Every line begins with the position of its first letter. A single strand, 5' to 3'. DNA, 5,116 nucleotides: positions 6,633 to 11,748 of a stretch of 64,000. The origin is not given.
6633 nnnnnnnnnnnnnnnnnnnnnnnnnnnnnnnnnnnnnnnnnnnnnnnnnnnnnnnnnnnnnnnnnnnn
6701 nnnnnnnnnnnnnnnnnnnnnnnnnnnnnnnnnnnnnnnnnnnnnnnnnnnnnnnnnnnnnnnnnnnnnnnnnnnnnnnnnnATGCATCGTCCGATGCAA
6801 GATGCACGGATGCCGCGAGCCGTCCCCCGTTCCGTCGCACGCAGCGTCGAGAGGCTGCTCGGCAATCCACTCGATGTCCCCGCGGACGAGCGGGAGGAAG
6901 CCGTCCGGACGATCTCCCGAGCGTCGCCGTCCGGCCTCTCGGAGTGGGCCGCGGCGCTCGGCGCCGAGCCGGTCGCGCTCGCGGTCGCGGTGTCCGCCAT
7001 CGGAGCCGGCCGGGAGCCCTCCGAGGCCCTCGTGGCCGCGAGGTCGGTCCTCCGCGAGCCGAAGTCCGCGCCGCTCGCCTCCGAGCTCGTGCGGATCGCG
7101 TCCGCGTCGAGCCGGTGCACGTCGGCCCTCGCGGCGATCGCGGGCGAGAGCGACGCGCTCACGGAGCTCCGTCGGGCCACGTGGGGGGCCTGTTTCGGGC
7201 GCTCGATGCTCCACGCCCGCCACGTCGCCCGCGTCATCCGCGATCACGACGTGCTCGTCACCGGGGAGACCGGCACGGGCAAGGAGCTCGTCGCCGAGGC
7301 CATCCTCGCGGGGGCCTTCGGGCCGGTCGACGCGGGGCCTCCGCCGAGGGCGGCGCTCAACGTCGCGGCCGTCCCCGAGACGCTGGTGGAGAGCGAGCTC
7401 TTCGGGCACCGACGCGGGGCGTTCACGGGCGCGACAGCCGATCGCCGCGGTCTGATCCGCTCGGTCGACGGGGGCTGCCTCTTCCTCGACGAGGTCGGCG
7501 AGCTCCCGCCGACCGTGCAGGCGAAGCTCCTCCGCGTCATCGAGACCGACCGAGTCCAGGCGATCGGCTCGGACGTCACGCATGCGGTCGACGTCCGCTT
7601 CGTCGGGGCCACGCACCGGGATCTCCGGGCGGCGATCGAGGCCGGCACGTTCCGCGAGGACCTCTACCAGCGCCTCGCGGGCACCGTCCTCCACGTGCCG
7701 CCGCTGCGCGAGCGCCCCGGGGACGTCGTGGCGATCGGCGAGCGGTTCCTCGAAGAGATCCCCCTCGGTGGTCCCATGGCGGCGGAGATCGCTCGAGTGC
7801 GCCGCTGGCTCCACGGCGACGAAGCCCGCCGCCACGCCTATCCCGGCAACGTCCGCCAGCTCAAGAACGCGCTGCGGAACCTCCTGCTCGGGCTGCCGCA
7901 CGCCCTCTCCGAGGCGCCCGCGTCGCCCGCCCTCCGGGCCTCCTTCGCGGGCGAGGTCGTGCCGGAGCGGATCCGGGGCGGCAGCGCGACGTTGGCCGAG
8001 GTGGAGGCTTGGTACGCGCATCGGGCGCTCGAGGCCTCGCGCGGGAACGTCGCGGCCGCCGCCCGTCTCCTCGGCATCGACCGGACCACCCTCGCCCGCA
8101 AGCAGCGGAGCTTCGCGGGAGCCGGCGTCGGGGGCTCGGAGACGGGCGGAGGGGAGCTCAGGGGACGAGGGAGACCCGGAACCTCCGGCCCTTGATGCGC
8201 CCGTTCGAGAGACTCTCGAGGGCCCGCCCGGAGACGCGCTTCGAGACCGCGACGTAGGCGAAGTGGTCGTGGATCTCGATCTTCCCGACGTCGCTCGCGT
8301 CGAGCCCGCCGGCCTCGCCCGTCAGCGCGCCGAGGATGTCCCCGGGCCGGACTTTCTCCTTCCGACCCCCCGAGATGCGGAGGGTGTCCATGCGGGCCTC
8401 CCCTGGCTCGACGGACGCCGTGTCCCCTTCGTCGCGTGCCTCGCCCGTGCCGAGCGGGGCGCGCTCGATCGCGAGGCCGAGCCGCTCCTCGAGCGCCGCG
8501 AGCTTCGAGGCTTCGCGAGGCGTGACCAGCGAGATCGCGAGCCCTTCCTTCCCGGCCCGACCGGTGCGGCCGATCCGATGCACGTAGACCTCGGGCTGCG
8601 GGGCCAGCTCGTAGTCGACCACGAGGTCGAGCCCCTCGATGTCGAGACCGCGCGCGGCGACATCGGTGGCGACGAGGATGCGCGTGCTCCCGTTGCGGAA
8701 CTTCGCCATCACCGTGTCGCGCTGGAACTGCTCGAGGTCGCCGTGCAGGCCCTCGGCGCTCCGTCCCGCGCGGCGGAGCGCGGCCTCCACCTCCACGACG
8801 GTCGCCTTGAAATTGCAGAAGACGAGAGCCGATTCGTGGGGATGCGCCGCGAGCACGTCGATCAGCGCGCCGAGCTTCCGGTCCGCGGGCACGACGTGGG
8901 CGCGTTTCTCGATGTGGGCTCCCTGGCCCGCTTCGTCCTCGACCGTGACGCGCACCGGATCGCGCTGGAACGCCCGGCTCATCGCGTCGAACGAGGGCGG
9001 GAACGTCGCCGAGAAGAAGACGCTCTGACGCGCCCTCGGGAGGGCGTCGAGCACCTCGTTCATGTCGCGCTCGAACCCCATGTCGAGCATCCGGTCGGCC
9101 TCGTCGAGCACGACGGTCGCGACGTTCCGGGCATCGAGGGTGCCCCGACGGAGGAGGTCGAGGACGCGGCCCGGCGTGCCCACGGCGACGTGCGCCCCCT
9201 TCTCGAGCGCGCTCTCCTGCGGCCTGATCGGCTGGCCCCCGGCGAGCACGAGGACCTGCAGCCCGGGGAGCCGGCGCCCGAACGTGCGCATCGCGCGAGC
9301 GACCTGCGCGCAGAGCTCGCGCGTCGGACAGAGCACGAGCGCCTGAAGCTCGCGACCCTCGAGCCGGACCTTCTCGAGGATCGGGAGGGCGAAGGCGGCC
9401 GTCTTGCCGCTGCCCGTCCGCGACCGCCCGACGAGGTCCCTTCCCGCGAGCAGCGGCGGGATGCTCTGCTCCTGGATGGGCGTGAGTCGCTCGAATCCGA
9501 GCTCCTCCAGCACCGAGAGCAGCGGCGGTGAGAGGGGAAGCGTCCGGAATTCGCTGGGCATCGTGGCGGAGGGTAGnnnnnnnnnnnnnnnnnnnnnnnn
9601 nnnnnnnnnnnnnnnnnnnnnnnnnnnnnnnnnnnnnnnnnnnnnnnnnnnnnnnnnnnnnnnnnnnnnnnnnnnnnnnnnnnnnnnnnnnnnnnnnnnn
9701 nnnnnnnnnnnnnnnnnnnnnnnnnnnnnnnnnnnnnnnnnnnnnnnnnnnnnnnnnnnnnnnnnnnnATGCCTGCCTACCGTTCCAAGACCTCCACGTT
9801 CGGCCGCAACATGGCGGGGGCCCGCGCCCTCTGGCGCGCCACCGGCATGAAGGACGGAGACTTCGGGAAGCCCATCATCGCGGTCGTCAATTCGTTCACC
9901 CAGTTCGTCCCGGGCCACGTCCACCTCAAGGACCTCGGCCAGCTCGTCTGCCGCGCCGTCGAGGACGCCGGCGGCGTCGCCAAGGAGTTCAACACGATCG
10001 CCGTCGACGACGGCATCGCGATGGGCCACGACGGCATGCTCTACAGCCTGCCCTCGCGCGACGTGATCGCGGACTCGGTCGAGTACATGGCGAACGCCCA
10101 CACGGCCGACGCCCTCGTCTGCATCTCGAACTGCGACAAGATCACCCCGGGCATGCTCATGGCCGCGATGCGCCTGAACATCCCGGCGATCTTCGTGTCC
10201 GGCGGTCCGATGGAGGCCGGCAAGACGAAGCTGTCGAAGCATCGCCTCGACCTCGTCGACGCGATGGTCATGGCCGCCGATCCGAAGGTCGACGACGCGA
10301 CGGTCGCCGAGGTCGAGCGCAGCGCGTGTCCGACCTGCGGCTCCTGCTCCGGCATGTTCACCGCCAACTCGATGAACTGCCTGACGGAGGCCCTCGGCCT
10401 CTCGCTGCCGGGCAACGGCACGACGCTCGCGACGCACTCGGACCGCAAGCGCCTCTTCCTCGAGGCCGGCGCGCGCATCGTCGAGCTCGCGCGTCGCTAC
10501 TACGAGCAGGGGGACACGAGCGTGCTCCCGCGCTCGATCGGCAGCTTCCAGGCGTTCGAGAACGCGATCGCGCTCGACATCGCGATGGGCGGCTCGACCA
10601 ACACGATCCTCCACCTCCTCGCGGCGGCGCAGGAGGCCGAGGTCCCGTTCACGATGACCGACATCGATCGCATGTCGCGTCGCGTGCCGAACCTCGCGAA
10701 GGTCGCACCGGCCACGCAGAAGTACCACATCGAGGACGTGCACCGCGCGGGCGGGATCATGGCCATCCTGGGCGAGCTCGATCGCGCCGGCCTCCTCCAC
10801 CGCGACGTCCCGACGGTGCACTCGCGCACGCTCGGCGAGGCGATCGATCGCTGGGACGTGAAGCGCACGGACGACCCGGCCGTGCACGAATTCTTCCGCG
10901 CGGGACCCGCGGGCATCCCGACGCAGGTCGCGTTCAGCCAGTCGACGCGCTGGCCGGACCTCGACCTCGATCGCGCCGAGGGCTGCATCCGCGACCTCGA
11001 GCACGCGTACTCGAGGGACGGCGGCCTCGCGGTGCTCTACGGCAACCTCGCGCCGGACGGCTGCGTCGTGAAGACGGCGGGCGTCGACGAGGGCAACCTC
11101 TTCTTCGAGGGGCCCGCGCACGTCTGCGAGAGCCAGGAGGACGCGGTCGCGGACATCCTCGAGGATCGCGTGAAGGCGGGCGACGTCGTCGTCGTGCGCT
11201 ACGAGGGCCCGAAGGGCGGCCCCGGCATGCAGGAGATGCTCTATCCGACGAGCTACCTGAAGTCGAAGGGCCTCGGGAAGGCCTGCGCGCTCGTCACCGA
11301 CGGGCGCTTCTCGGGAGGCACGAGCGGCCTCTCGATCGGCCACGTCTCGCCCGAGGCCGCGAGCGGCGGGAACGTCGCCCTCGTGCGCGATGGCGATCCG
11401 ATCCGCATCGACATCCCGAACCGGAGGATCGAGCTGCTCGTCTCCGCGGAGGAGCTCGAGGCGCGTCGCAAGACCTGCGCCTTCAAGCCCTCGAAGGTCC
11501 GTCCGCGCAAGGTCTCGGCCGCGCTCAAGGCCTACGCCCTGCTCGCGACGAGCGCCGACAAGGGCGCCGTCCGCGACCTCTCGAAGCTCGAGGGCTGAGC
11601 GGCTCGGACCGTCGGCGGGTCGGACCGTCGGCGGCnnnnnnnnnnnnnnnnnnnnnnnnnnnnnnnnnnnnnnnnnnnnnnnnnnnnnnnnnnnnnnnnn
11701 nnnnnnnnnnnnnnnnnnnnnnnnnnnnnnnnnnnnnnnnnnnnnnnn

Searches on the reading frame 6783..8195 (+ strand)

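Call 74: search_protein_families(library=pfam, proteins=[window:6783-8195:+], max_evalue=0.00001)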
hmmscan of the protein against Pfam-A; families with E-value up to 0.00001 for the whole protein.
window:6783-8195:+ (470 aa): 4 families
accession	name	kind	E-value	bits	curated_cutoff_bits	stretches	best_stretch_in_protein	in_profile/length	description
PF00158.32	Sigma54_activat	-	4.6e-52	176.5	20.2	1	153-301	21-165/168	Sigma-54 interaction domain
PF14532.12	Sigma54_activ_2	-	4.5e-15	56.6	25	1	224-308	64-138/138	Sigma-54 interaction domain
PF02954.25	HTH_8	-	1.2e-09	38.2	22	1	404-440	2-38/42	Bacterial regulatory protein, Fis family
PF07728.20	AAA_5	-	2e-06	28.3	22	1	156-278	1-122/139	AAA domain (dynein-related subfamily)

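Call 75: search_protein_families(library=padloc, proteins=[window:6783-8195:+], max_evalue=0.00001)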
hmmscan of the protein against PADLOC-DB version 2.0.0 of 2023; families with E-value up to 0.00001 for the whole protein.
window:6783-8195:+ (470 aa): 3 families
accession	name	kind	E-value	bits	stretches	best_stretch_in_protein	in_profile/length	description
PDLC01995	RtcR_PspF2--CARF_AAA_HTH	-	1.6e-80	269.6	1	143-441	177-475/481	-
PDLC01994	RtcR_PspF1--CARF_AAA_HTH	-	1.7e-41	140.8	1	155-442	182-466/468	-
PDLC01993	RtcR--CARF_AAA_HTH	-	1.2e-39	134.1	1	153-365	203-416/523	-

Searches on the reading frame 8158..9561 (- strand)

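Call 74: search_protein_families(library=pfam, proteins=[window:8158-9561:-], max_evalue=0.00001)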
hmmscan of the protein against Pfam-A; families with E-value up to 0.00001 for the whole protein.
window:8158-9561:- (467 aa): 3 families
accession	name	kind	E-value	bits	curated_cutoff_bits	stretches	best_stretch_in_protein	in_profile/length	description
PF00270.35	DEAD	-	3e-47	160.9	26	1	27-190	1-163/167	DEAD/DEAH box helicase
PF00271.37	Helicase_C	-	7.1e-32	110.4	23.5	1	229-337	2-110/110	Helicase conserved C-terminal domain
PF03880.21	DbpA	-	4.7e-25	87.9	25.6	1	393-464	1-71/72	DbpA RNA binding domain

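Call 75: search_protein_families(library=padloc, proteins=[window:8158-9561:-], max_evalue=0.00001)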
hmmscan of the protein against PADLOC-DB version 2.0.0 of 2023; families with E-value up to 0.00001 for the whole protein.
window:8158-9561:- (467 aa): 30 families (the best 25 are shown)
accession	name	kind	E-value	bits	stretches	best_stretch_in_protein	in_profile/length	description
PDLC02503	BrxHI|BrxHII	-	4.8e-22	76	1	16-337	15-343/698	BrxHI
PDLC02861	DpdF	-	7.4e-18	62.2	1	223-351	220-348/611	DpdF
PDLC03960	SngC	-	1.1e-17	62.1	1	17-339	16-364/720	-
PDLC02864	DpdF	-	1.1e-16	58.8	1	222-342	213-334/610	DpdF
PDLC01770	Cas3g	-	3.8e-16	56.7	1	48-340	34-345/733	-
PDLC02870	DpdF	-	5.4e-16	56.2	1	19-344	7-328/534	DpdF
PDLC02707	PbeA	-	6.2e-14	49.5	1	215-311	493-592/672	PbeA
PDLC02623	DrmD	-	2.8e-13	46.5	1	235-345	522-632/1040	DrmD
PDLC03928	PsyrT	-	1.3e-10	38.2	1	228-354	228-352/689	-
PDLC02500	BrxHI|BrxHII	-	4.8e-10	36.6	1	227-339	459-576/933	BrxHI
PDLC00036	DruE3|DruE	-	3.1e-09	32.5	0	264-348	1026-1106/2023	SNF2 family N-terminal domain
PDLC02504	BrxHI|BrxHII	-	3.2e-09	33.3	1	235-339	477-584/971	BrxHII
PDLC02843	DpdE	-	8.5e-09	31.8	1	192-336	521-663/1091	DpdE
PDLC00035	DruE3|DruE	-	1.7e-08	30.7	1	247-350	1019-1116/1460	SNF2 family N-terminal domain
PDLC01089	C3a193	-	2.1e-08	31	1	243-349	488-595/983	poss. alt. Cas3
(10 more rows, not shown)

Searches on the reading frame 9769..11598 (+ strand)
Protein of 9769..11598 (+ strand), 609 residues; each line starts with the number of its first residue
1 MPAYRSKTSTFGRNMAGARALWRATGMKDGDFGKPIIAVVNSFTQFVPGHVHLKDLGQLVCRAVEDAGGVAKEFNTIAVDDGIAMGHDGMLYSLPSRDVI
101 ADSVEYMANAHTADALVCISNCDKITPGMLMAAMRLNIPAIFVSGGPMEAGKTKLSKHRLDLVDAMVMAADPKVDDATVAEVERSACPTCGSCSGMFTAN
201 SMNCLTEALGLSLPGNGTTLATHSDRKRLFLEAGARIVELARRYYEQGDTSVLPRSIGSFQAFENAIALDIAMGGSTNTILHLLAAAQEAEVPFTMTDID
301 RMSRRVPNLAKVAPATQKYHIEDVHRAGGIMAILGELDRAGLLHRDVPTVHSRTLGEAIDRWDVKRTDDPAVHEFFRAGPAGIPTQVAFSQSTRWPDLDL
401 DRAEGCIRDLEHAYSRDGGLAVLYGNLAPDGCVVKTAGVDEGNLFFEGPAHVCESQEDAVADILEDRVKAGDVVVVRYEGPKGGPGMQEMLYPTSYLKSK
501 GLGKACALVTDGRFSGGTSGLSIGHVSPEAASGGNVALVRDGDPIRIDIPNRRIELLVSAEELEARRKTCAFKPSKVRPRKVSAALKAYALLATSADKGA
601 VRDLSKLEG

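Call 74: search_protein_families(library=pfam, proteins=[window:9769-11598:+], max_evalue=0.00001)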
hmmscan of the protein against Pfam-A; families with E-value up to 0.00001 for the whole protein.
window:9769-11598:+ (609 aa): 2 families
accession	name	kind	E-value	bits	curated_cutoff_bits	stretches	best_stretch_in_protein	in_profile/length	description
PF00920.27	ILVD_EDD_N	-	3.2e-132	440.9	27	1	34-357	1-315/316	Dihydroxy-acid/6-phosphogluconate dehydratase N-terminal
PF24877.1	ILV_EDD_C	-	3.5e-76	255.3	27.7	1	406-600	2-191/191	Dihydroxy-acid/6-phosphogluconate dehydratase C-terminal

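Call 75: search_protein_families(library=padloc, proteins=[window:9769-11598:+], max_evalue=0.00001)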
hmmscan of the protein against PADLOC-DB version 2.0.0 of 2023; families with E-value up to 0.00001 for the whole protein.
window:9769-11598:+ (609 aa): 0 families
